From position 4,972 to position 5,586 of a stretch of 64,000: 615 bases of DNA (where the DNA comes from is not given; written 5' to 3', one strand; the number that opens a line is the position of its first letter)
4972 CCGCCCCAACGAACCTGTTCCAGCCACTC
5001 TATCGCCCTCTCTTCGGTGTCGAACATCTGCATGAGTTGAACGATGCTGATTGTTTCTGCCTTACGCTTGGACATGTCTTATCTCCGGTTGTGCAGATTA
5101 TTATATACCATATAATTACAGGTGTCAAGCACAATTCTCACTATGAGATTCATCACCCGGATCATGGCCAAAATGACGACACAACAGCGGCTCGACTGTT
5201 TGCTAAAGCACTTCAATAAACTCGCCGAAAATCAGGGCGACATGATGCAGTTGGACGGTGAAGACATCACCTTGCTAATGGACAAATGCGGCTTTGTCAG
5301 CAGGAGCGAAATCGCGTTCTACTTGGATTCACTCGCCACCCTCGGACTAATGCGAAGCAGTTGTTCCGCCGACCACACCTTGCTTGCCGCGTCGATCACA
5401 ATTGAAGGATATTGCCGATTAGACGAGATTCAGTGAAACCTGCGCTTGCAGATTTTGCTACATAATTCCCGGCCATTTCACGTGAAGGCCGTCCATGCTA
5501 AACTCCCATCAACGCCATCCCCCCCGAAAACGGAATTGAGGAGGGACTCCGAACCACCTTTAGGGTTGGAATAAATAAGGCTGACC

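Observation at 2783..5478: IS1595-family element with cargo: transposase translationally coupled to an MTase-HNH fusion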

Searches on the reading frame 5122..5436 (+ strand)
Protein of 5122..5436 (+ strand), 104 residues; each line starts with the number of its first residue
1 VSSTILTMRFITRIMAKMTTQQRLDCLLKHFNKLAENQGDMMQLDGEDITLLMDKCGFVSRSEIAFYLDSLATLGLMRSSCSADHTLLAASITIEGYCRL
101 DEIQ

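Call 4: search_protein_families(library=pfam, proteins=[window:5122-5436:+], max_evalue=0.01)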
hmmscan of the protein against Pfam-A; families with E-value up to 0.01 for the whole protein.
window:5122-5436:+ (104 aa): 0 families

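Call 18: search_protein_families(library=ncbifam, proteins=[window:5122-5436:+], max_evalue=0.01)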
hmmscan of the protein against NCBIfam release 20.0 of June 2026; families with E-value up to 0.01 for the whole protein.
window:5122-5436:+ (104 aa): 0 families

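Call 19: search_protein_families(library=padloc, proteins=[window:5122-5436:+], max_evalue=0.01)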
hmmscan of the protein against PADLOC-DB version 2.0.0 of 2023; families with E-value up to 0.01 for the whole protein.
window:5122-5436:+ (104 aa): 0 families

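Call 50: find_homologous_proteins(query=window:5164-5433:+, max_evalue=0.01)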
Query seq(90 aa) (90 aa): 13 proteins with E <= 0.01 among 14 candidates.
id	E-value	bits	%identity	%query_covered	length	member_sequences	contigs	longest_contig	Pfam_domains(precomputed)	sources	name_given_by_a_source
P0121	5.0e-50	185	100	97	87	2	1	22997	-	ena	-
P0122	1.6e-39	151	82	97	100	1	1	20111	-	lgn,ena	-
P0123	2.7e-32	128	66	100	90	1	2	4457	-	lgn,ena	-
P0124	1.6e-31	126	64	100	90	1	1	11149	-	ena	-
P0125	1.7e-30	122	62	100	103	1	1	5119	-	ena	-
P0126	1.8e-30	122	64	100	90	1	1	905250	-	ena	-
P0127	5.5e-30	121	61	100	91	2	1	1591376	-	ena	-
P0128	4.6e-29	118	62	99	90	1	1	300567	-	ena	-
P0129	1.8e-27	113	60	97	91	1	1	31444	-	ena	-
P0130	1.0e-26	110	61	99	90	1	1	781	-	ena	-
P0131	1.2e-26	110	62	97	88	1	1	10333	-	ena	-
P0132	2.4e-26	109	60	100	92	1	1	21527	-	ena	-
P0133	1.3e-22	97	56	100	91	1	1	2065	-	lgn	-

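Call 51: find_encoding_contigs(protein=P0122, flank=5000, max_places=3)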
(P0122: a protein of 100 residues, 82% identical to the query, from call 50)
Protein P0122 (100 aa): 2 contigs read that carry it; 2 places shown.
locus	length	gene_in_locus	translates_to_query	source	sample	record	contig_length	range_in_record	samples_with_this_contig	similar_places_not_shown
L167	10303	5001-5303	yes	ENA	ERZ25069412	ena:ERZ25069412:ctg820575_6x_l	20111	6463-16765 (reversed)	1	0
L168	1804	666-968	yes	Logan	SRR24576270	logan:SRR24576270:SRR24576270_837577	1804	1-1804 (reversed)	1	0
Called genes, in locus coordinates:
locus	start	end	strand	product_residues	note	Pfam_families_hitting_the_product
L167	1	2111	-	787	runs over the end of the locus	PF03176:MMPL, PF12349:Sterol-sensing, PF03176:MMPL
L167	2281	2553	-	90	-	PF02979:NHase_alpha, PF27793:RNP_Burkhold (faint)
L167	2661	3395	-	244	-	-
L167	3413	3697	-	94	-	-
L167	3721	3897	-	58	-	-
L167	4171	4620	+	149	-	-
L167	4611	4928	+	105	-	-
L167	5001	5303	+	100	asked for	-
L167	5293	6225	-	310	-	PF12760:Zn_ribbon_IS1595, PF12762:DDE_Tnp_IS1595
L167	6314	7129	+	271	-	PF04383:KilA-N, PF26567:BstA_C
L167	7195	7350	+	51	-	-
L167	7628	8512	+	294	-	-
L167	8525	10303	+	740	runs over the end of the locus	PF03412:Peptidase_C39, PF00664:ABC_membrane, PF00005:ABC_tran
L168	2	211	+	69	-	?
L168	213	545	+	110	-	-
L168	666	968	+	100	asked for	-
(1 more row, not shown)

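Call 52: find_encoding_contigs(protein=P0126, flank=5000, max_places=3)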
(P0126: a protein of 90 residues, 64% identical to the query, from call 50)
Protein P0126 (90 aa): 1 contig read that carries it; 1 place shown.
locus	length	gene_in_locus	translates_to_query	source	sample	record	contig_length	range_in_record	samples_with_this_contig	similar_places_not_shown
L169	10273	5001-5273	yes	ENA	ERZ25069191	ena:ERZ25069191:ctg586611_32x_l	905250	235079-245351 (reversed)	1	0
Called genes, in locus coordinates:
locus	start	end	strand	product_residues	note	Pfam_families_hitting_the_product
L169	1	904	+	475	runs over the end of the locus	PF13230:GATase_4 (weak), PF13522:GATase_6, PF13537:GATase_7, PF00156:Pribosyltran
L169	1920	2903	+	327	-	PF12760:Zn_ribbon_IS1595 (faint), PF12762:DDE_Tnp_IS1595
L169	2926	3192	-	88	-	-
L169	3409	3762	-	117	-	-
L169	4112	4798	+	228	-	-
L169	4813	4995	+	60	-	-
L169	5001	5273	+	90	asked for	-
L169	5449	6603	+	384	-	-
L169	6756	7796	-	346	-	PF08238:Sel1, PF20604:DUF6798 (faint), PF08238:Sel1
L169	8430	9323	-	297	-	PF08843:AbiEii, PF02538:Hydantoinase_B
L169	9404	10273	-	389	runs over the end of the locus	PF13338:AbiEi_4 (weak)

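Call 53: find_encoding_contigs(protein=P0127, flank=5000, max_places=3)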
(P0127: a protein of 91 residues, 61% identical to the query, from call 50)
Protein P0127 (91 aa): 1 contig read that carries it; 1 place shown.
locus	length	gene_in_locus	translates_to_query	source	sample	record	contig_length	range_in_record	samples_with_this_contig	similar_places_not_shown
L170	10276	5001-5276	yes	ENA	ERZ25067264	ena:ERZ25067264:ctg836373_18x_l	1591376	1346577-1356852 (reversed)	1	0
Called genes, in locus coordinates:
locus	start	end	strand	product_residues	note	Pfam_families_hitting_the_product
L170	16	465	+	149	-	PF01381:HTH_3 (faint), PF13384:HTH_23 (weak), PF13551:HTH_29, PF13565:HTH_32, PF13592:HTH_33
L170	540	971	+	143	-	PF13358:DDE_3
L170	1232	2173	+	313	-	PF02086:MethyltransfD12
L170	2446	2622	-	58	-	-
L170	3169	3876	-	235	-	-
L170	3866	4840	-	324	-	PF12760:Zn_ribbon_IS1595, PF12762:DDE_Tnp_IS1595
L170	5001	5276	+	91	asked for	-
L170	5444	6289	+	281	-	-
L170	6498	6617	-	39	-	-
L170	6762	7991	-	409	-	PF00355:Rieske, PF00848:Ring_hydroxyl_A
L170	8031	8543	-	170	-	PF13577:SnoaL_4, PF00866:Ring_hydroxyl_B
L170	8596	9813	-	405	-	PF00355:Rieske, PF00848:Ring_hydroxyl_A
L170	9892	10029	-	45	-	-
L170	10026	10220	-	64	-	PF09957:VapB_antitoxin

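Call 54: find_encoding_contigs(protein=P0129, flank=5000, max_places=3)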
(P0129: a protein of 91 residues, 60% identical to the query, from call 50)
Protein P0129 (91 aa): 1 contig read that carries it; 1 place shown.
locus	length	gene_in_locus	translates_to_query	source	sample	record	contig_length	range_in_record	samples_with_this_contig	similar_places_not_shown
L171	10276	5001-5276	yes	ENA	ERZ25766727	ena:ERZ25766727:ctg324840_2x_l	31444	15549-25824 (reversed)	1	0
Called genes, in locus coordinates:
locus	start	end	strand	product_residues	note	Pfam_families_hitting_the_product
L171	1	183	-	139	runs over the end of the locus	PF00903:Glyoxalase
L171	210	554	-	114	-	PF00903:Glyoxalase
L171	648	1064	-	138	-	PF00903:Glyoxalase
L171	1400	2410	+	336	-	PF02558:ApbA, PF08546:ApbA_C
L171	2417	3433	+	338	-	PF02558:ApbA, PF08546:ApbA_C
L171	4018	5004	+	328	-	PF12760:Zn_ribbon_IS1595, PF12762:DDE_Tnp_IS1595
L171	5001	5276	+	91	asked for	-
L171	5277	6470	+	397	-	PF01555:N6_N4_Mtase, PF01844:HNH, PF14279:HNH_5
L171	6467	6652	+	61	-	-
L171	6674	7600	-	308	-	-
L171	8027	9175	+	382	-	-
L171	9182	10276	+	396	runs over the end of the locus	-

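Call 65: predict_structure(alignment_id=A2)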
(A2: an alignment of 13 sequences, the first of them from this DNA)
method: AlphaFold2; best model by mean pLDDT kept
length: 90 residues; sequences in the alignment: 13
mean_pLDDT: 81.1   pTM: 0.64
mean pLDDT of the five models: 81.1, 74.6, 73.9, 62.3, 55.7
residues with pLDDT >= 90: 0; 70-90: 85; 50-70: 4; < 50: 1
segments of 3 or more residues with pLDDT < 50: none
pLDDT, mean of each block of 10 residues (from residue 1): 73 84 81 87 86 84 80 81 74
secondary structure, 60 per line:
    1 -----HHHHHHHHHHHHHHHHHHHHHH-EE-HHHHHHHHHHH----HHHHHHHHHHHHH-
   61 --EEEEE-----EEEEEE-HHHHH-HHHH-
elements in order: H6-27 H32-42 H47-59 E63-67 E73-78 H80-84 H86-89

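Call 69: fold_search(model_id=the predicted structure, library=pdb)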
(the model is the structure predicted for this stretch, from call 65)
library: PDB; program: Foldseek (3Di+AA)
matches with E <= 10: 1013; with E <= 0.001: 0
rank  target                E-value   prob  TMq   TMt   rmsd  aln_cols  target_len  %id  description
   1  5yi0_A                1.1e-02  0.98  0.52  0.35   6.3        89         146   18  Structure of Lactococcus lactis ZitR, C30AH42A mutant (released 2017-12-06)
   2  1s3j_A                1.5e-02  0.99  0.55  0.37   5.6        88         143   16  X-ray crystal structure of YusO protein from Bacillus subtilis (released 2004-04-13)
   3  2b0l_A                1.7e-02  0.96  0.53  0.50   5.7        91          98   16  C-terminal DNA binding domain of transcriptional pleiotropic repressor CodY. (released 2006-02-21)
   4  4xrf                  1.9e-02  0.97  0.55  0.37   5.2        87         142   18  Crystal structure of MepR like protein complexed with pseudoligands (released 2016-02-10)
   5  5ujm_B                2.3e-02  0.84  0.47  0.20   6.8        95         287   14  Structure of the active form of human Origin Recognition Complex and its ATPase motor module (released 2017-02-08)
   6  5jls                  2.5e-02  0.94  0.49  0.35   5.8        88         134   15  Crystal Structure of Adhesin competence repressor (AdcR) from Streptococcus pyogenes (C-terminally His tagged) (released 2017-05-03)
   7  1s3j_B                2.6e-02  0.92  0.51  0.35   6.5        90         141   17  X-ray crystal structure of YusO protein from Bacillus subtilis (released 2004-04-13)
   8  3zmd_C                2.6e-02  0.92  0.51  0.34   6.3        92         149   16  Crystal structure of AbsC, a MarR family transcriptional regulator from Streptomyces coelicolor (released 2013-02-20)
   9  5aip_A                2.8e-02  0.96  0.53  0.37   6.1        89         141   24  Crystal structure of NadR in complex with 4-hydroxyphenylacetate (released 2016-03-02)
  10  3f3x                  2.8e-02  0.90  0.47  0.32   7.8        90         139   20  Crystal structure of the transcriptional regulator BldR from Sulfolobus Solfataricus (released 2009-05-05)
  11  8ylg_B                3.1e-02  0.97  0.52  0.32   4.5        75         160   20  Crystal structure of Burkholderia thailandensis MftR in complex with operator DNA (released 2024-11-13)
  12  3elk_B                3.1e-02  0.94  0.53  0.47   4.8        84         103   18  Crystal structure of putative transcriptional regulator TA0346 from Thermoplasma acidophilum (released 2008-09-30)
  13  5yhy                  3.1e-02  0.93  0.50  0.34   6.9        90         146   18  Structure of Lactococcus lactis ZitR, C30S mutant (released 2017-12-06)
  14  8ylg_A                3.3e-02  0.96  0.52  0.32   4.5        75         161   20  Crystal structure of Burkholderia thailandensis MftR in complex with operator DNA (released 2024-11-13)
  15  5yi1                  3.3e-02  0.75  0.47  0.34  14.0        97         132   16  Structure of Lactococcus lactis ZitR, C30AH42A mutant in apo form (released 2017-12-06)
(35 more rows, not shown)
